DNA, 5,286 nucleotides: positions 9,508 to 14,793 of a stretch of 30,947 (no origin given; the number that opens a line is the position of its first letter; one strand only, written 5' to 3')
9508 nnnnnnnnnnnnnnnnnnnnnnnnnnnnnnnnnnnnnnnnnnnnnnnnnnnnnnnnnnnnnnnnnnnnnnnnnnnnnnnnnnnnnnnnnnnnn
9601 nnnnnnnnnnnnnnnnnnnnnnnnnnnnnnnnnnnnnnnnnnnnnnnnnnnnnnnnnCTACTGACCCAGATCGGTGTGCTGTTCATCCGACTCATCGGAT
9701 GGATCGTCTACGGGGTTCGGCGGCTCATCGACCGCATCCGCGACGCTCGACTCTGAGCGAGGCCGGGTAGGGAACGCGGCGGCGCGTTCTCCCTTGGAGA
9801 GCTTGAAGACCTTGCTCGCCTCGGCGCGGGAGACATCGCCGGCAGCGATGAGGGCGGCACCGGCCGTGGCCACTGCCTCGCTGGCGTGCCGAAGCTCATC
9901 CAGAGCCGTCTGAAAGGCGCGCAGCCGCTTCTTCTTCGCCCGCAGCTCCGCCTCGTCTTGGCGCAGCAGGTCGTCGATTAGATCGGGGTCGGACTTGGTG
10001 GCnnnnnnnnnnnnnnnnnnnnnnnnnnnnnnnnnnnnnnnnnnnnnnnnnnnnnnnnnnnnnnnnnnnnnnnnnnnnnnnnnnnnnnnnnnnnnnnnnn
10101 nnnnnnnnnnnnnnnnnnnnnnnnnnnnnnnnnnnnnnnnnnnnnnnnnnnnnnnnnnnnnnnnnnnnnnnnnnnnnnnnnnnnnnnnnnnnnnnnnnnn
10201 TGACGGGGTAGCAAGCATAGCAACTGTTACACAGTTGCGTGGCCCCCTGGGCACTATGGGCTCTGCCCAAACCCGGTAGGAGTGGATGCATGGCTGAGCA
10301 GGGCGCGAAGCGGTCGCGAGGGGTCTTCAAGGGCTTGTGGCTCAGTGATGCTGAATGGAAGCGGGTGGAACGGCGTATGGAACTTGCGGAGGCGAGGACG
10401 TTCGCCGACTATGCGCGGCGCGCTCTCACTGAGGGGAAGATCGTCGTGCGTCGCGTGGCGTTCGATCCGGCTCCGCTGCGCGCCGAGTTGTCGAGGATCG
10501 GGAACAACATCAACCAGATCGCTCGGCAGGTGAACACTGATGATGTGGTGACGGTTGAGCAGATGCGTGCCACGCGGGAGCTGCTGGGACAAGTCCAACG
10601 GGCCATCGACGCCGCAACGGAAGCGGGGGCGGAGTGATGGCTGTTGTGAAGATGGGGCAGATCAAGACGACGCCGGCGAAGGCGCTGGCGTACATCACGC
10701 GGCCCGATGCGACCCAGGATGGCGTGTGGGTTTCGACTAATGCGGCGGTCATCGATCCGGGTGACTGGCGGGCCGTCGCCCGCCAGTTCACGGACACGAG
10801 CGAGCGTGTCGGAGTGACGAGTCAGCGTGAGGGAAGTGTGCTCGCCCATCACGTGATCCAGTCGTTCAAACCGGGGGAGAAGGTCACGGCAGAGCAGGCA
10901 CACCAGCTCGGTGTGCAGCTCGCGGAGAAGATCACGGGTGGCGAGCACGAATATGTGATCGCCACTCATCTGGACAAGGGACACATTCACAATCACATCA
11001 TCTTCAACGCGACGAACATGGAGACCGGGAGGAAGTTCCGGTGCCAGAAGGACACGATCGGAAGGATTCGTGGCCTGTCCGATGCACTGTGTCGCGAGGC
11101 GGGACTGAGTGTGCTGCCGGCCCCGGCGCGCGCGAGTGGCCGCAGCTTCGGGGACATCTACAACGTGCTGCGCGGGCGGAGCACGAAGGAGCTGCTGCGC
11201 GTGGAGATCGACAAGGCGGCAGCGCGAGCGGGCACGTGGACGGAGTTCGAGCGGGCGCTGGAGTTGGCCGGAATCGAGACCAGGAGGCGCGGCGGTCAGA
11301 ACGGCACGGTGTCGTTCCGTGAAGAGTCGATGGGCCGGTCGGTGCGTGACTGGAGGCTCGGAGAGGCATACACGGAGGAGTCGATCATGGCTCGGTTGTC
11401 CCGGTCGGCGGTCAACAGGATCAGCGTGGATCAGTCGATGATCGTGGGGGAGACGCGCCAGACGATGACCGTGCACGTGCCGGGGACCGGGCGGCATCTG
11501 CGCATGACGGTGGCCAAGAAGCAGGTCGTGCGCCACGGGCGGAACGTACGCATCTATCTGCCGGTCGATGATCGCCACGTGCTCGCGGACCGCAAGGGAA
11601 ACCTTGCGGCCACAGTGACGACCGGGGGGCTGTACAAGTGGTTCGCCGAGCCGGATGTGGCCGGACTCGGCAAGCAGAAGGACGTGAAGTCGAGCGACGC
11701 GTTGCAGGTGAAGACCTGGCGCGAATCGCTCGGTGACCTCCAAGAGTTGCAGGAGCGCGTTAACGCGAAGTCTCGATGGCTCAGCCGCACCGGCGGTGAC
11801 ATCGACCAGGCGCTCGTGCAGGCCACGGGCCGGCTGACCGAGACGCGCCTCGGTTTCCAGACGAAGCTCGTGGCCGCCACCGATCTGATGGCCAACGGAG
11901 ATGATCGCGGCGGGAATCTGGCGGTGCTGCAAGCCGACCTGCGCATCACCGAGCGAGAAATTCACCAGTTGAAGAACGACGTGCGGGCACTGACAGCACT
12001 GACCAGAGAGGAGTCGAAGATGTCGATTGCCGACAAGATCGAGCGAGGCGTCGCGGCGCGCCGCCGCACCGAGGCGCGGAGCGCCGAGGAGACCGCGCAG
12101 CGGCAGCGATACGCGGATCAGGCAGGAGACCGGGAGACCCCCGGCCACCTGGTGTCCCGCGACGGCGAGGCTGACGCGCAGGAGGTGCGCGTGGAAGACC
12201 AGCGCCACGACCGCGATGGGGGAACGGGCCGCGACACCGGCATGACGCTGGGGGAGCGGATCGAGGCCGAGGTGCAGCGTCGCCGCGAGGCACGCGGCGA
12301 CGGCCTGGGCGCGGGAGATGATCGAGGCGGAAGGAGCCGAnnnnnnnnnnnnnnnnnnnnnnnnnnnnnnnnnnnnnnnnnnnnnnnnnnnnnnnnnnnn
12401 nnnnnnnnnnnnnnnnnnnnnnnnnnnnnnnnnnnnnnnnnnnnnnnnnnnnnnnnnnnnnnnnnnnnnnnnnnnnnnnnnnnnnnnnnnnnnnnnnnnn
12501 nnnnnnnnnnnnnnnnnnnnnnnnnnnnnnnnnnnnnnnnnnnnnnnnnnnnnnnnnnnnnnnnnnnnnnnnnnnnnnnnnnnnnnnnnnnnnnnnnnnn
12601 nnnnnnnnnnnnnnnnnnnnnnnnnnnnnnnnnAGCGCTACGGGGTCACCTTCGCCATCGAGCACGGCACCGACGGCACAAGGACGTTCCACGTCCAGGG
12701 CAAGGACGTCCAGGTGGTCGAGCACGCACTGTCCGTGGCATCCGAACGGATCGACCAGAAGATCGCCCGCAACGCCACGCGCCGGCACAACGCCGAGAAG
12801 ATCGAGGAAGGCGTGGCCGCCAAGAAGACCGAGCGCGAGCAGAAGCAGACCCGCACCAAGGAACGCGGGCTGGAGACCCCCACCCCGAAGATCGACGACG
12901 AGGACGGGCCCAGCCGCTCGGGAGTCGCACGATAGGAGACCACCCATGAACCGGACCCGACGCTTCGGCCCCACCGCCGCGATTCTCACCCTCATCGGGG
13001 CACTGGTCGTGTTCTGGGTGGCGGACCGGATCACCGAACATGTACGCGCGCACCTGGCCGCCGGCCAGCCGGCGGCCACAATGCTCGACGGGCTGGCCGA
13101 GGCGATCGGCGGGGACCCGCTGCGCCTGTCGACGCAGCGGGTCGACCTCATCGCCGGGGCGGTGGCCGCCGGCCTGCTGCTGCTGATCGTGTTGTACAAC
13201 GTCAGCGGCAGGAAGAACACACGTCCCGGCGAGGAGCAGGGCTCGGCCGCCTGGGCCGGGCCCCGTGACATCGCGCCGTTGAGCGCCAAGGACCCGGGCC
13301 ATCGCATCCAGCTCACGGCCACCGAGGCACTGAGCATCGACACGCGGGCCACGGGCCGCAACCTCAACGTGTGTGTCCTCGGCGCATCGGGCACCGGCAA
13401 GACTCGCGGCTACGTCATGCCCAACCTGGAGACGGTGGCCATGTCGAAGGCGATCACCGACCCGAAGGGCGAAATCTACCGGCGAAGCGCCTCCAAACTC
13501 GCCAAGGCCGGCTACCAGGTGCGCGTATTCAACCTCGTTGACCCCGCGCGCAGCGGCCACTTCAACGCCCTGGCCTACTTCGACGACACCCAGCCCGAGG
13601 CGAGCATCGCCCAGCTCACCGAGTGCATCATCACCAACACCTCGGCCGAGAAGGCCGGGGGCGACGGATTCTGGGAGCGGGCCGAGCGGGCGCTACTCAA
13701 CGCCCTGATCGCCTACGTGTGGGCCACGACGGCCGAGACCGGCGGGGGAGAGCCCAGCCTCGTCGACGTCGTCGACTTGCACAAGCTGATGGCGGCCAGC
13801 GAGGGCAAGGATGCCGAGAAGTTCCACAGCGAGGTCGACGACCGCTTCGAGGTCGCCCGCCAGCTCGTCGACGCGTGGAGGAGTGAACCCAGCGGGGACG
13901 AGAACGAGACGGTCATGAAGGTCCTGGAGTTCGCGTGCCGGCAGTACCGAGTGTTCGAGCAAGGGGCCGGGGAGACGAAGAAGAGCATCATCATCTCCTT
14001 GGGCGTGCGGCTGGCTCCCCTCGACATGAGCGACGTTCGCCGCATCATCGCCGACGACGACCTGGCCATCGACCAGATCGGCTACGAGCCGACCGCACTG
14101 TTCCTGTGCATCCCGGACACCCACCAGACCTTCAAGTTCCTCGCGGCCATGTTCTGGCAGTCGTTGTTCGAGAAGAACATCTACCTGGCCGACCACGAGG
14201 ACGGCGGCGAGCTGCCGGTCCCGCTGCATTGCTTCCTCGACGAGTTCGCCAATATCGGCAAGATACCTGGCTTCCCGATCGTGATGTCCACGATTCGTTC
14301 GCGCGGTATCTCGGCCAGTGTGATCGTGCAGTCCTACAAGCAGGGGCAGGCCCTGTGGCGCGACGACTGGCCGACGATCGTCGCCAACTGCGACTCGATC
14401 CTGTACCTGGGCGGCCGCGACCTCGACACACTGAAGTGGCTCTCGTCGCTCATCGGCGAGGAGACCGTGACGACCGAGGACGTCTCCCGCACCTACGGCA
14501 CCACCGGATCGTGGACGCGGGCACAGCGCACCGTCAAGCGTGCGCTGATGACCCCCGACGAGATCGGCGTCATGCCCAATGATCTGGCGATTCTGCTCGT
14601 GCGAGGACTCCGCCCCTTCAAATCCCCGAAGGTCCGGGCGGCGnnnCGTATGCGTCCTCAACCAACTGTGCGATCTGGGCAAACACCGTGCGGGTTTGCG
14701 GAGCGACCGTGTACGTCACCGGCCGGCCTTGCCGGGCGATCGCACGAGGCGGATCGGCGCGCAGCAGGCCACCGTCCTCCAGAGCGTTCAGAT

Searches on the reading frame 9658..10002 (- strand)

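Call 73: search_protein_families(library=pfam, proteins=[window:9658-10002:-], max_evalue=1)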
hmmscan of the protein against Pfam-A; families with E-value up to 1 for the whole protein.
window:9658-10002:- (114 aa): 2 families
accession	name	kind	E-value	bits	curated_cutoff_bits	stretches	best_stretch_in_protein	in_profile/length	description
PF14559.12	TPR_19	-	0.034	14.9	25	1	27-62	11-46/68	Tetratricopeptide repeat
PF02465.23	FliD_N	-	0.043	14.9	24.8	1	11-74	21-81/97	Flagellar hook-associated protein 2 N-terminus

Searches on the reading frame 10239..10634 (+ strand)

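Call 73: search_protein_families(library=pfam, proteins=[window:10239-10634:+], max_evalue=1)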
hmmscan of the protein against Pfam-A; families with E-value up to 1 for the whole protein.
window:10239-10634:+ (132 aa): 3 families
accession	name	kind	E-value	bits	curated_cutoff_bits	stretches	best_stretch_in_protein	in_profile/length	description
PF21983.2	NikA-like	-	2.1e-09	37.8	27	1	31-97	7-71/72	Mobilization protein NikA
PF05713.17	MobC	-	2.6e-09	37.8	23.2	1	83-119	3-42/45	Bacterial mobilisation protein (MobC)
PF03705.20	CheR_N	-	0.13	12.4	27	1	42-61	29-48/53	CheR methyltransferase, all-alpha domain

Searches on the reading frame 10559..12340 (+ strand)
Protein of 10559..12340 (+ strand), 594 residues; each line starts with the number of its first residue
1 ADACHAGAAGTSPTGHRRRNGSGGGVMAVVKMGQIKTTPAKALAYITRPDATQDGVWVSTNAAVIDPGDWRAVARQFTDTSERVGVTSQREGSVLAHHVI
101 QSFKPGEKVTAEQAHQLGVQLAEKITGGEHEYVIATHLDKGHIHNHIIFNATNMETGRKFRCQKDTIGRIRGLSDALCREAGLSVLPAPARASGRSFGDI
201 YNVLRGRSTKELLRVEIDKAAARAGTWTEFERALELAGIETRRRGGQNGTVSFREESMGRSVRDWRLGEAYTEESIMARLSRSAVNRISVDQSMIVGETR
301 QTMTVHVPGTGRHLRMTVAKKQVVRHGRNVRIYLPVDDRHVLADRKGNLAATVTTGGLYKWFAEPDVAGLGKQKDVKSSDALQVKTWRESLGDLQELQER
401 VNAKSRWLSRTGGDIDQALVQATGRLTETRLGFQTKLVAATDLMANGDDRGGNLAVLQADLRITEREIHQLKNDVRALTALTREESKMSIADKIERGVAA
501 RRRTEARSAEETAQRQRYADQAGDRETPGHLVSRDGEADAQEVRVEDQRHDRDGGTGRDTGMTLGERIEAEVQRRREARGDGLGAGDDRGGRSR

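Call 8: search_protein_families(library=pfam, proteins=[window:10559-12340:+], max_evalue=0.01)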
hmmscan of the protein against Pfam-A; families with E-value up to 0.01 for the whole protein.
window:10559-12340:+ (594 aa): 1 family
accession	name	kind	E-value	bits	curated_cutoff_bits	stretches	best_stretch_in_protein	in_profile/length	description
PF03432.20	Relaxase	-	5.6e-35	120.9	24.6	1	45-183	1-132/132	MobA/VirD2-like, nuclease domain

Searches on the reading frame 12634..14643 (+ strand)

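Call 8: search_protein_families(library=pfam, proteins=[window:12634-14643:+], max_evalue=0.01)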
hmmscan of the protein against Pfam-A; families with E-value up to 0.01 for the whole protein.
window:12634-14643:+ (670 aa): 3 families
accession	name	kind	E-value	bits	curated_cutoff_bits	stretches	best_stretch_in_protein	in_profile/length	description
PF02534.20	T4SS-DNA_transf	-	7.4e-53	180.5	20.1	1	245-667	46-443/468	Type IV secretory system Conjugative DNA transfer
PF12696.13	TraG-D_C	-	9.7e-37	126.1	22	1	530-648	1-125/126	TraM recognition site of TraD and TraG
PF10412.15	TrwB_AAD_bind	-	8.9e-14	51.6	20.5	1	532-655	247-374/387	Type IV secretion-system coupling protein DNA-binding domain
